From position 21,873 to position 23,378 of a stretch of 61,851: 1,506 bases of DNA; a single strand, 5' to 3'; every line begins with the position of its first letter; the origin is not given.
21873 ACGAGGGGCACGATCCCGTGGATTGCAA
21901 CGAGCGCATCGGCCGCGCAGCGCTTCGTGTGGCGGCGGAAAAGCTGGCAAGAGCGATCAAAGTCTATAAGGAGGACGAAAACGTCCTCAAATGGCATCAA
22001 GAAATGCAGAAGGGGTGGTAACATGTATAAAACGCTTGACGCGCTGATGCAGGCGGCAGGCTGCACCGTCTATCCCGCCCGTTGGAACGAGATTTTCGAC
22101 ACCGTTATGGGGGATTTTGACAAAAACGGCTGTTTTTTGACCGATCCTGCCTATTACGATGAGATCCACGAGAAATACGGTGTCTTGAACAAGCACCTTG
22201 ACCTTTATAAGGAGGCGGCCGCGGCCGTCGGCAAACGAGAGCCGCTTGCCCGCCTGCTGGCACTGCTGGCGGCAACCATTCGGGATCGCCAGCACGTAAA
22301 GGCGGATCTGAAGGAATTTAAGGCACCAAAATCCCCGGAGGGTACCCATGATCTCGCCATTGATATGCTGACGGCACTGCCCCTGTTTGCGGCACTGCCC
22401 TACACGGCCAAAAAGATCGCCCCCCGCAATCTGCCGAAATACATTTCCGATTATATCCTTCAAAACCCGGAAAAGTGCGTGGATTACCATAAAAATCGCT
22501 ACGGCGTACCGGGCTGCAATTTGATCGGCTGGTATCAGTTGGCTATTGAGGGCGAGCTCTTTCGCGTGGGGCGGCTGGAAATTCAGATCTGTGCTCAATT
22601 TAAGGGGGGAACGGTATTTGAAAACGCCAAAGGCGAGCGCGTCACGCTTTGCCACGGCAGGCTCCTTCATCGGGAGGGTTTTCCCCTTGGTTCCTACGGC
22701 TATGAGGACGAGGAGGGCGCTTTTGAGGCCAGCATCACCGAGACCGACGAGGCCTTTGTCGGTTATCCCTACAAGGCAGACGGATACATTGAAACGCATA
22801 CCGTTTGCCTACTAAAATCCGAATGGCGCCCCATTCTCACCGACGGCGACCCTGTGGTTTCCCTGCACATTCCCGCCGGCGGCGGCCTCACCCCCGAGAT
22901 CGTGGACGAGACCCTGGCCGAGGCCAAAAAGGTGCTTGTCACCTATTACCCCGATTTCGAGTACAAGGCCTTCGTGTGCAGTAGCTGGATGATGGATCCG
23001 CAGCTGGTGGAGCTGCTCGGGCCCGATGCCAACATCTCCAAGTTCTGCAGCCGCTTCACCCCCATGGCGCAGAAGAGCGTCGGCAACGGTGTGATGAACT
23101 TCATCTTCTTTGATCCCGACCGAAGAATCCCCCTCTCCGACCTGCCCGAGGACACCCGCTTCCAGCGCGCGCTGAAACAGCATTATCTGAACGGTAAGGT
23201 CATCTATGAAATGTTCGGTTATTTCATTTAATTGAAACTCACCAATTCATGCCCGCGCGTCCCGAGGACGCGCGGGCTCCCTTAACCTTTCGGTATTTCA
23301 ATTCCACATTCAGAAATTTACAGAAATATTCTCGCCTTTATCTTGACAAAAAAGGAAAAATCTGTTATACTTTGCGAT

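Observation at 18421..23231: Single operon of four tandem creatininase-fold paralogs, all retaining catalytic motifs, ending in a GNAT-like acyltransferase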

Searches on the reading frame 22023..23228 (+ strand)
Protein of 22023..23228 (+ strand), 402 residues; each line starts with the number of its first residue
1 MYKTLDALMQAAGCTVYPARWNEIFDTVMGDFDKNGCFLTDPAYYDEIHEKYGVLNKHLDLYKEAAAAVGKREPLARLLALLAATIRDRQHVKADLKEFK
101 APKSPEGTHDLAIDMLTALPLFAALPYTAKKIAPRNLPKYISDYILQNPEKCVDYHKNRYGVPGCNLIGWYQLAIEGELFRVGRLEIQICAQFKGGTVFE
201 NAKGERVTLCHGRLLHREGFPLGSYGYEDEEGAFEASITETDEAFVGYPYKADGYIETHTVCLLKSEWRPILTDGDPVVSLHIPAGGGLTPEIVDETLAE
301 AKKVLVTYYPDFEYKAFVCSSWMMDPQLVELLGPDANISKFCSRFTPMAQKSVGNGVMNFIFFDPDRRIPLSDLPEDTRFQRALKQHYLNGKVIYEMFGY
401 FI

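Call 4: search_protein_families(library=pfam, proteins=[window:22023-23228:+], max_evalue=0.1)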
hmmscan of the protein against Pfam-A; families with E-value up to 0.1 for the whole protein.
window:22023-23228:+ (402 aa): 2 families
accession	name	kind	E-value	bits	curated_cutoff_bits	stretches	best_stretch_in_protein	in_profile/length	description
PF18164.7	GNAT_C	-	4.8e-33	114.5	22.8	1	179-401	1-142/142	GNAT-like C-terminal domain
PF18082.7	NAT_N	-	8.5e-05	23.9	27.8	1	57-177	8-129/129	N-acyltransferase N-terminal domain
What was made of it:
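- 22023..23231 (+): Gene E, Dbv8/Orf11*-type acyl-CoA N-acyltransferase (402 aa; helical NAT_N domain plus GNAT_C domain). Pfam PF18164, E 4.8e-33, and PF18082, weak (call 4).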

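Call 5: search_protein_families(library=ncbifam, proteins=[window:22023-23228:+], max_evalue=0.1)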
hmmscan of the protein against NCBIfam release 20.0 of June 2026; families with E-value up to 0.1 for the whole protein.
window:22023-23228:+ (402 aa): 0 families

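Call 8: search_solved_structures(query=window:22023-23228:+, max_evalue=1, show_alignments=1)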
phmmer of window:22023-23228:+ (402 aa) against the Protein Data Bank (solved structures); distinct sequences matched with E-value up to 1: 6.
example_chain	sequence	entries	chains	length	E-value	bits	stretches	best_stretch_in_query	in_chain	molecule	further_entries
4mfz_A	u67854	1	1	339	1.2e-20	77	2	271-399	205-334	Dbv8 protein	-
4q36_A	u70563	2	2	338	2e-17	66.3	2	274-393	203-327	Putative uncharacterized protein tcp24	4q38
4mfj_A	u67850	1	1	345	2.1e-17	66.3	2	274-393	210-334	Putative uncharacterized protein tcp24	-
6iix_A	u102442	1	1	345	2.7e-16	62.6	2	274-393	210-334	acyltransferase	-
4mfk_A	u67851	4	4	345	5.1e-16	61.7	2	274-393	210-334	Putative uncharacterized protein tcp24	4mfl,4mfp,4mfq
4has_A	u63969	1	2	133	0.76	11.7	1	109-164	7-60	Sorting nexin-27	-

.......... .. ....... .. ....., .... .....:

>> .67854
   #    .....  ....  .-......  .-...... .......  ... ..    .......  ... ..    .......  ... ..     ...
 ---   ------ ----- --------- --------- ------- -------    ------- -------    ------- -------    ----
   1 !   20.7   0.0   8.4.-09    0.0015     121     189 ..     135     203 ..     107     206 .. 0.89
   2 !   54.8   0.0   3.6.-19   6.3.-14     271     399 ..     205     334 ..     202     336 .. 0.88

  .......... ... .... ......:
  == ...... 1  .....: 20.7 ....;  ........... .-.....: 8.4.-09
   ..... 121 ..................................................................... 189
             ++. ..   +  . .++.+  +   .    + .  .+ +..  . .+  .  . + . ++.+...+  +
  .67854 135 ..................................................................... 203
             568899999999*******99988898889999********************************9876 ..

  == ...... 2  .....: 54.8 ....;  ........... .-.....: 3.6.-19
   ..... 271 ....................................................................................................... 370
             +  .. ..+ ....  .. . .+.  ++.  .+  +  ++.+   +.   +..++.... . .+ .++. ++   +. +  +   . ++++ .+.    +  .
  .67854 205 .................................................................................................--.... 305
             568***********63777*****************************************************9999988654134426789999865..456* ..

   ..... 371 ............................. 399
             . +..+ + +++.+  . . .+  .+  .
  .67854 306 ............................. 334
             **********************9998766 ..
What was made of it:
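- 22023..23231 (+): PDB sequence hits to Dbv8 (1.2e-20) and Tcp24 (call 8).
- On Dbv8/Orf11*-type N-acyltransferase (NAT_N + GNAT_C): It aligns with the HIP of Dbv8 (call 8).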

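Call 12: find_homologous_proteins(query=window:22023-23228:+, max_evalue=1e-10)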
Query window:22023-23228:+ (402 aa): 95 proteins with E <= 1e-10 among 8000 candidates.
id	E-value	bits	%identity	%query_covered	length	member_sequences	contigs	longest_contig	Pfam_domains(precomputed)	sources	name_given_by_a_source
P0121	5.2e-243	824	85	100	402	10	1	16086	PF18164.8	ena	-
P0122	8.4e-220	748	78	100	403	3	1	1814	PF18164.8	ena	-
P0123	5.0e-218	742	76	100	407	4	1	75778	PF18082.8,PF18164.8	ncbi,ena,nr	ncbi:MAG: hypothetical protein IJW51_06670 [Clostridia bacterium]|nr:hypothetical protein [Clostridi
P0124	1.8e-217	740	76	100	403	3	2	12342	PF18082.8,PF18164.8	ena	-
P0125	1.7e-205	701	72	100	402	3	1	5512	PF18082.8,PF18164.8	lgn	-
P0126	1.2e-204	698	72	100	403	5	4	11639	PF18082.8,PF18164.8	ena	-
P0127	1.5e-202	691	71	100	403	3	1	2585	PF18082.8,PF18164.8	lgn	-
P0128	9.7e-196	669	69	100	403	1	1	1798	PF18082.8,PF18164.8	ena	-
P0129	1.1e-195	668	70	100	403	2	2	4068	PF18164.8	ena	-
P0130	9.7e-171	586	59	100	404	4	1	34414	PF18082.8,PF18164.8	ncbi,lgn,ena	-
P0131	1.3e-154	533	59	100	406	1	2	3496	PF18164.8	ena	-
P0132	1.1e-150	520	58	100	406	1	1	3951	PF18164.8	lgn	-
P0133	1.1e-149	517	57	100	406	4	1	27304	PF18164.8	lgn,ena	-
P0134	9.3e-148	511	57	100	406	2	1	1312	PF18164.8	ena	-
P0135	8.9e-146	504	56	100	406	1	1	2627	PF18164.8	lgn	-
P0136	5.0e-144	498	56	100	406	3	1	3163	PF18164.8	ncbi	-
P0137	5.0e-135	469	54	100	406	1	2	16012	PF18082.8,PF18164.8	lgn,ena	-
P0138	1.1e-133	464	53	99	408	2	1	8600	PF18082.8,PF18164.8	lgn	-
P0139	4.0e-133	462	54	100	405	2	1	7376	PF18164.8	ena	-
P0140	5.3e-133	462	54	100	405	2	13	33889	PF18164.8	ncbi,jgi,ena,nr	ncbi:MAG: hypothetical protein E7590_10180 [Ruminococcaceae bacterium]|nr:hypothetical protein [Osci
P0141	8.9e-130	451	49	100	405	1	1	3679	PF18082.8,PF18164.8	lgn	-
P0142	1.9e-128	447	53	100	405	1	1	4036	PF18164.8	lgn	-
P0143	4.9e-128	446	50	100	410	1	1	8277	PF18082.8,PF18164.8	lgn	-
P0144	5.7e-127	442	50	100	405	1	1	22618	PF18082.8,PF18164.8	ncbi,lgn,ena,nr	ncbi:MAG: DUF5596 domain-containing protein [Clostridia bacterium]|nr:DUF5596 domain-containing prot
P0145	7.2e-127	442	52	100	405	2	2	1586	PF18164.8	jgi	-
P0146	1.8e-126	440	51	100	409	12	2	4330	PF18164.8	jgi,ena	-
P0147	2.1e-125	437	51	100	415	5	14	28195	PF18164.8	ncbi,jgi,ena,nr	ncbi:MAG: hypothetical protein E7590_10190 [Ruminococcaceae bacterium]|nr:hypothetical protein [Osci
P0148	5.0e-125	436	50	99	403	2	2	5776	PF18164.8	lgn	-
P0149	3.0e-124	433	51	100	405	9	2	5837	PF18164.8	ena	-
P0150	1.8e-123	431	49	100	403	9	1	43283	PF18164.8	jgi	-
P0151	1.9e-123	430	48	100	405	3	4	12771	PF18082.8,PF18164.8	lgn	-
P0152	5.0e-123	429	49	100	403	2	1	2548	PF18164.8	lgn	-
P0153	9.3e-123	428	50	100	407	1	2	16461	PF18164.8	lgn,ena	-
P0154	1.8e-120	421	48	99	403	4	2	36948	PF18164.8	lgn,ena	-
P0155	1.9e-120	421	47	100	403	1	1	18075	PF18164.8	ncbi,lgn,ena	-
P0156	1.4e-119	418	48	99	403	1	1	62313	PF18164.8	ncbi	-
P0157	1.6e-119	418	48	100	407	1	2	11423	PF18082.8,PF18164.8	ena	-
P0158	8.4e-119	415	48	100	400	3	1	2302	PF18164.8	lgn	-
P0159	2.4e-118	414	48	99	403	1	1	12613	PF18164.8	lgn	-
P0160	2.8e-118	413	47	99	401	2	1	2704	PF18164.8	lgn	-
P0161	1.1e-117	412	46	99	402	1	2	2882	PF18164.8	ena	-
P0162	1.8e-117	411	47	100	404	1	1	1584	PF18164.8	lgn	-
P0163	4.4e-117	410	49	98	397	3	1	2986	PF18164.8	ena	-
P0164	8.1e-117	409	48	100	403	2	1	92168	PF18164.8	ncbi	-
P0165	9.1e-117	408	47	99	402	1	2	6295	PF18082.8,PF18164.8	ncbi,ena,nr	ncbi:MAG: hypothetical protein IJF73_06410 [Clostridia bacterium]|nr:hypothetical protein [Clostridi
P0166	8.9e-116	405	45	99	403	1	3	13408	PF18164.8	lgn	-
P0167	4.6e-115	403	45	100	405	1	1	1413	PF18082.8,PF18164.8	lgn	-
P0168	6.1e-115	402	47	100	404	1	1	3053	PF18164.8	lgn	-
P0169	7.1e-115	402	46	99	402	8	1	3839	PF18082.8,PF18164.8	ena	-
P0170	9.8e-114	398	46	99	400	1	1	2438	PF18164.8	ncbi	-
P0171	1.1e-112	395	46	99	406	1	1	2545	PF18164.8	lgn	-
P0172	3.3e-112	393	46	99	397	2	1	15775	PF18164.8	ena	-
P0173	9.7e-112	392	43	99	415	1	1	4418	PF18164.8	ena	-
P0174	1.1e-111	392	46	98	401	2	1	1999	PF18164.8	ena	-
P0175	2.4e-111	391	45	100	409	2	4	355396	PF18082.8,PF18164.8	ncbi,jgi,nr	ncbi:MAG: hypothetical protein E7588_09090 [Ruminococcaceae bacterium]|nr:hypothetical protein [Osci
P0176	5.6e-111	389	46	100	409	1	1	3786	PF18082.8,PF18164.8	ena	-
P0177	2.0e-110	388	44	98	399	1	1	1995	PF18164.8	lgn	-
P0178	6.6e-110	386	45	100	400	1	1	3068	PF18164.8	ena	-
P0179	2.1e-109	384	44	100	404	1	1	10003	PF18164.8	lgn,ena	-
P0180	3.3e-108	380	45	99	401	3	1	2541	PF18082.8,PF18164.8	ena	-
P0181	1.1e-106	375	45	99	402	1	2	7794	PF18164.8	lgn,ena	-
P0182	2.5e-106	374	43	98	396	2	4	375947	PF18082.8,PF18164.8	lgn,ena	-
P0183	2.8e-105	371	44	100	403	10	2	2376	PF18082.8,PF18164.8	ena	-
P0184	9.1e-104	366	43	100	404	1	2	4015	PF18164.8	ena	-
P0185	2.9e-103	364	43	100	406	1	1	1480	PF18082.8,PF18164.8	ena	-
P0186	1.7e-101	358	43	99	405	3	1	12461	PF18164.8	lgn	-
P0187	5.0e-101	357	42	100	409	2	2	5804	PF18082.8,PF18164.8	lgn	-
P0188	5.7e-100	353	41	99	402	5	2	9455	PF18082.8,PF18164.8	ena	-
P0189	5.7e-100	353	43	99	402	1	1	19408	PF18164.8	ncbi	-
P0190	7.2e-100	353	42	99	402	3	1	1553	PF18082.8,PF18164.8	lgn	-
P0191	7.5e-100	353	41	100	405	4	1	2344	PF18164.8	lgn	-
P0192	1.1e-99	352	43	99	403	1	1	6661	PF18164.8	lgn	-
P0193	1.7e-97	345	43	99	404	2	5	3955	PF18164.8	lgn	-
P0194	4.5e-97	344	40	100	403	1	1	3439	PF18082.8,PF18164.8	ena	-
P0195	4.9e-97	343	42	96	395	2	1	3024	PF18082.8,PF18164.8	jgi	jgi:hypothetical protein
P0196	8.1e-97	343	41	100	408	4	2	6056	PF18082.8,PF18164.8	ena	-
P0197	1.4e-96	342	41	100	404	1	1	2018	PF18082.8,PF18164.8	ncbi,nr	ncbi:MAG: DUF5596 domain-containing protein [Clostridia bacterium]|nr:DUF5596 domain-containing prot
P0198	1.5e-96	342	43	93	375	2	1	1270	PF18082.8,PF18164.8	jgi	-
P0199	4.4e-96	340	42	99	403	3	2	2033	PF18082.8,PF18164.8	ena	-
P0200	2.3e-94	335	40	100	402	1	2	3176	PF18164.8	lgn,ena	-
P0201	1.9e-92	328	39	100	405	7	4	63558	PF18082.8,PF18164.8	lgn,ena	-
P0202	6.4e-92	327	57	63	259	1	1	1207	PF18164.8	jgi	jgi:hypothetical protein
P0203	9.4e-92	326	43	98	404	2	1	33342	PF18164.8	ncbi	-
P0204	8.7e-88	313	38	100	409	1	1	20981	PF18164.8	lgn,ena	-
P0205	2.2e-86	308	41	88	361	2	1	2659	PF18082.8,PF18164.8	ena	-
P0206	3.5e-86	308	40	100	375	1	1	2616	PF18164.8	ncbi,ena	-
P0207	3.9e-85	304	38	100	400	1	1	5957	PF18164.8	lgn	-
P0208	3.1e-83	298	36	99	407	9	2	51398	PF18164.8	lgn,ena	-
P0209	1.4e-79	286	37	99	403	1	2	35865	PF18082.8,PF18164.8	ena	-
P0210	6.9e-78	280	51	64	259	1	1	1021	PF18164.8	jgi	jgi:hypothetical protein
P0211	3.4e-75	272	49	60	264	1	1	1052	PF18164.8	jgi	jgi:hypothetical protein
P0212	1.4e-59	220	43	61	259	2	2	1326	PF18164.8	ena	-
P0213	1.0e-48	184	34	92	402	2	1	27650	PF18082.8,PF18164.8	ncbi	-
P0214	1.4e-35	141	51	35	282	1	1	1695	PF18164.8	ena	-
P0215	1.4e-22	98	29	78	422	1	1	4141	PF18082.8,PF18164.8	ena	-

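Call 14: find_related_loci(query=window:22023-23228:+, collection=genome_contigs, flank=10000)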
Query window:22023-23228:+ (402 aa) in genome_contigs; peptide patterns used: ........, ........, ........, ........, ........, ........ (x = any residue, [..] = any of these).
187 stretches matched a pattern; 3 encode a relative of the query (tblastn E <= 1e-3); 3 distinct loci.
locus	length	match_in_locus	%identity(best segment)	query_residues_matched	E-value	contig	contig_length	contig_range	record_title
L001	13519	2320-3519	86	1-400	0e+0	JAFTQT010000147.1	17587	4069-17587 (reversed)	MAG: Clostridia bacterium isolate RGIG4064 Roe_deer_Cecum.Co__c2107035, whole genome shotgun sequence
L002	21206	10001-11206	73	1-402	0e+0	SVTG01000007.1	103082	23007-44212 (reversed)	MAG: Oscillospiraceae bacterium isolate SIG689 NODE_4829_length_103082_cov_4.698587, whole genome shotgun sequence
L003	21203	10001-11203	73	2-402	0e+0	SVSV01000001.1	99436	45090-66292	MAG: Oscillospiraceae bacterium isolate SIG678 NODE_5186_length_99436_cov_2.090435, whole genome shotgun sequence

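Call 18: find_encoding_contigs(protein=P0144, flank=10000, max_places=3)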
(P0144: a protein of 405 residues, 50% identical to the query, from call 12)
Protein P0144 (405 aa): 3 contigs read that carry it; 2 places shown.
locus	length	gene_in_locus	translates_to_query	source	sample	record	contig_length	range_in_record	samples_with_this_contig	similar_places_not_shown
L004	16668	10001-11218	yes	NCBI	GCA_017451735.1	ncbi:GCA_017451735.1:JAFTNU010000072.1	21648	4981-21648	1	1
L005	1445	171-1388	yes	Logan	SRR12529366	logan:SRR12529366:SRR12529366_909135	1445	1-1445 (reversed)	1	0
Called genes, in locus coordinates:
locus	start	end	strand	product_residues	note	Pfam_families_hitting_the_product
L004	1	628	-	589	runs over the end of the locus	PF02838:Glyco_hydro_20b (faint), PF03372:Exo_endo_phos (weak)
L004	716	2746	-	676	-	PF02401:LYTB, PF00575:S1, PF23459:S1_RRP5 (faint), PF00575:S1, PF21710:Spt6_S1 (weak)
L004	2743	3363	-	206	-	PF01553:Acyltransferase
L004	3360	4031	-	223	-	PF02224:Cytidylate_kin, PF13189:Cytidylate_kin2 (faint), PF13238:AAA_18 (faint)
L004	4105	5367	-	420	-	PF00070:Pyr_redox (faint), PF01262:AlaDh_PNT_C (weak), PF01266:DAO (weak), PF03486:HI0933_like, PF12831:FAD_oxidored, PF13450:NAD_binding_8 (weak), PF01266:DAO, PF22780:HI0933_like_1st, +4 more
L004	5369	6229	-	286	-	PF01418:HTH_6, PF01380:SIS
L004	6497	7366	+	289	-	PF02633:Creatininase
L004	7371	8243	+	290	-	PF02633:Creatininase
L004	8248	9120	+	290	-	PF02633:Creatininase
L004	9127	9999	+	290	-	PF02633:Creatininase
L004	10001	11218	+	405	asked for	PF18082:NAT_N, PF18164:GNAT_C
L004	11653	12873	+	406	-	PF00579:tRNA-synt_1b, PF22421:SYY_C-terminal, PF01479:S4 (weak)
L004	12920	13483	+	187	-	PF13580:SIS_2 (faint), PF01380:SIS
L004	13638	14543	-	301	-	PF01261:AP_endonuc_2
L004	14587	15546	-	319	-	PF01081:Aldolase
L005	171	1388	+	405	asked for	PF18082:NAT_N, PF18164:GNAT_C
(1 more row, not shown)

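Call 19: find_encoding_contigs(protein=P0123, flank=10000, max_places=3)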
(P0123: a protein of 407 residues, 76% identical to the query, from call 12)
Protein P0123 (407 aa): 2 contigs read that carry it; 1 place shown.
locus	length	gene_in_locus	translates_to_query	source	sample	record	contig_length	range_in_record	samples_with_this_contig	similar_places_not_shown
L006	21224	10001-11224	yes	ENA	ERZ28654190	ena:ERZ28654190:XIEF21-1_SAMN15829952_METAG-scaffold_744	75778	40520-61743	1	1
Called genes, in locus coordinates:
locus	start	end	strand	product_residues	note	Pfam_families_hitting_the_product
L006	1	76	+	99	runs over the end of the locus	PF01371:Trp_repressor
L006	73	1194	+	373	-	PF13393:tRNA-synt_His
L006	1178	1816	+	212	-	PF01634:HisG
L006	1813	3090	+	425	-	PF00815:Histidinol_dh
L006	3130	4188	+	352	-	PF00155:Aminotran_1_2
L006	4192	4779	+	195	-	PF00475:IGPD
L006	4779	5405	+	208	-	PF00117:GATase, PF07685:GATase_3, PF01174:SNO (faint)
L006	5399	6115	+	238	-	PF00977:His_biosynth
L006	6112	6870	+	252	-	PF00977:His_biosynth, PF01207:Dus (faint), PF03060:NMO (faint)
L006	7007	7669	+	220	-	PF01502:PRA-CH, PF01503:PRA-PH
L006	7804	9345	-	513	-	PF12072:RNase_Y_N, PF00013:KH_1, PF08668:HDOD (weak), PF01966:HD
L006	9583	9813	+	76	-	PF00381:PTS-HPr (weak)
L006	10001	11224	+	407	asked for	PF18082:NAT_N (faint), PF18164:GNAT_C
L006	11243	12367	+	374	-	-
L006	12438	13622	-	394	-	-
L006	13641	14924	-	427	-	PF13685:Fe-ADH_2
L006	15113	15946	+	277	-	PF03009:GDPD, PF16387:DUF4996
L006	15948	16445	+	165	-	PF09148:DUF1934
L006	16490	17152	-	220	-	PF00702:Hydrolase, PF12710:HAD, PF13419:HAD_2, PF13242:Hydrolase_like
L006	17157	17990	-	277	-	PF08282:Hydrolase_3, PF05116:S6PP (weak)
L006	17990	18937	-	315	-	PF01479:S4 (faint), PF00849:PseudoU_synth_2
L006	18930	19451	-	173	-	PF01252:Peptidase_A8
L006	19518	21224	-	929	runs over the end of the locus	PF00133:tRNA-synt_1, PF01406:tRNA-synt_1e (faint), PF09334:tRNA-synt_1g, PF13603:tRNA-synt_1_2 (weak), PF08264:Anticodon_1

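Call 20: find_encoding_contigs(protein=P0140, flank=10000, max_places=2)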
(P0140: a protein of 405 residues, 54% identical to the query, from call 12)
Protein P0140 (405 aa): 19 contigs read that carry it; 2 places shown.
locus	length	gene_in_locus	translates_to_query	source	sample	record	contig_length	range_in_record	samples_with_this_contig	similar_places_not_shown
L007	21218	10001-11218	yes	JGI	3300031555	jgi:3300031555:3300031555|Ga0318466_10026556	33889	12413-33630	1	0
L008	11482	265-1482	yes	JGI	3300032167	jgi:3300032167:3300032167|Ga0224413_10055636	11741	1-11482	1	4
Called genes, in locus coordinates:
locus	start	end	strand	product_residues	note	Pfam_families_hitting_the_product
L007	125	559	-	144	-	PF02142:MGS (weak)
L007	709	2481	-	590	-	PF03372:Exo_endo_phos (weak)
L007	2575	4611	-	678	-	PF02401:LYTB, PF24685:OB_RRP5_4th (faint), PF00575:S1, PF23459:S1_RRP5 (faint), PF00575:S1, PF21710:Spt6_S1 (weak)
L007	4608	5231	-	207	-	PF01553:Acyltransferase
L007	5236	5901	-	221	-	PF02224:Cytidylate_kin, PF13189:Cytidylate_kin2 (weak), PF13238:AAA_18 (faint)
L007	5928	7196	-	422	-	PF00890:FAD_binding_2 (weak), PF01134:GIDA (weak), PF01266:DAO (weak), PF03486:HI0933_like, PF07992:Pyr_redox_2, PF12831:FAD_oxidored (weak), PF13450:NAD_binding_8 (weak), PF22780:HI0933_like_1st, +3 more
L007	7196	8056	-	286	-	PF01418:HTH_6, PF01380:SIS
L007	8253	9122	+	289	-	PF02633:Creatininase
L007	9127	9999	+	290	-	PF02633:Creatininase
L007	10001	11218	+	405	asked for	PF18164:GNAT_C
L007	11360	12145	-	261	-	PF00165:HTH_AraC (faint), PF12833:HTH_18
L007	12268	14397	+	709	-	PF02901:PFL-like, PF01228:Gly_radical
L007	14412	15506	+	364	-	PF08240:ADH_N, PF16912:Glu_dehyd_C, PF00107:ADH_zinc_N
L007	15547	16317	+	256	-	PF03629:SASA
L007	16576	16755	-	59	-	-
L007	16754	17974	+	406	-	PF00579:tRNA-synt_1b, PF22421:SYY_C-terminal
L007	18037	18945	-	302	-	PF01261:AP_endonuc_2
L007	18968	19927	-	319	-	PF01081:Aldolase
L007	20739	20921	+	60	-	-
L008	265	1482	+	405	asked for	PF18164:GNAT_C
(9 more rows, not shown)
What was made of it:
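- SASA esterase in L007 (call 20).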

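Call 21: find_encoding_contigs(protein=P0175, flank=10000, max_places=2)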
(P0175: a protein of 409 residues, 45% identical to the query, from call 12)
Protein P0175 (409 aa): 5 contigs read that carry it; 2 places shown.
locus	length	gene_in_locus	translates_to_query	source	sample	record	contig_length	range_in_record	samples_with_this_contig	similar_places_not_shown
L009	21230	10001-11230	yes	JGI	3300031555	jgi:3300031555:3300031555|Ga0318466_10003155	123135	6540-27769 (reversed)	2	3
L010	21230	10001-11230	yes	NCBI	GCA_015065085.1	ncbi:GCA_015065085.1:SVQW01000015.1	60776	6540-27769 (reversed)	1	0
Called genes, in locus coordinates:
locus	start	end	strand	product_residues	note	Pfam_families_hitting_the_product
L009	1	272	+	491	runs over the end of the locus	PF00478:IMPDH, PF03060:NMO (faint), PF00571:CBS, PF01070:FMN_dh (weak)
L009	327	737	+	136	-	PF12953:DUF3842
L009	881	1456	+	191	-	PF12822:ECF_trnsprt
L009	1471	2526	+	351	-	PF00485:PRK (weak)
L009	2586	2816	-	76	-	PF01381:HTH_3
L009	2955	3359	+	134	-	-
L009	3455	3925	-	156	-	PF02142:MGS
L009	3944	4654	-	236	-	PF00005:ABC_tran, PF13304:AAA_21 (faint)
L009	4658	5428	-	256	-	PF00005:ABC_tran, PF13304:AAA_21 (faint)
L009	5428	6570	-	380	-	PF02653:BPD_transp_2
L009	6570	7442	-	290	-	PF02653:BPD_transp_2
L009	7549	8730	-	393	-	PF13433:Peripla_BP_5 (weak), PF13458:Peripla_BP_6, PF01094:ANF_receptor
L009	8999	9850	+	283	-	PF01261:AP_endonuc_2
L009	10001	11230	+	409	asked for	PF18082:NAT_N (weak), PF18164:GNAT_C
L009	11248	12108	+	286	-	PF01261:AP_endonuc_2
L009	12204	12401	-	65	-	-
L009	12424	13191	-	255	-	PF23023:Anti-Pycsar_Apyc1, PF00753:Lactamase_B, PF12706:Lactamase_B_2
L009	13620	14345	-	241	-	PF20772:TACO1_YebC_N, PF01709:Transcrip_reg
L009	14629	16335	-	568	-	PF03485:Arg_tRNA_synt_N, PF00750:tRNA-synt_1d, PF05746:DALR_1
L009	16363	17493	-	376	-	-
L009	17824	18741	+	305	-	PF01261:AP_endonuc_2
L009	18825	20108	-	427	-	PF00089:Trypsin, PF13365:Trypsin_2, PF00595:PDZ, PF13180:PDZ_2, PF17820:PDZ_6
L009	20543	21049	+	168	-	-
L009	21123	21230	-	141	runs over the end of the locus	PF14478:DUF4430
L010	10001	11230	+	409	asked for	PF18082:NAT_N (weak), PF18164:GNAT_C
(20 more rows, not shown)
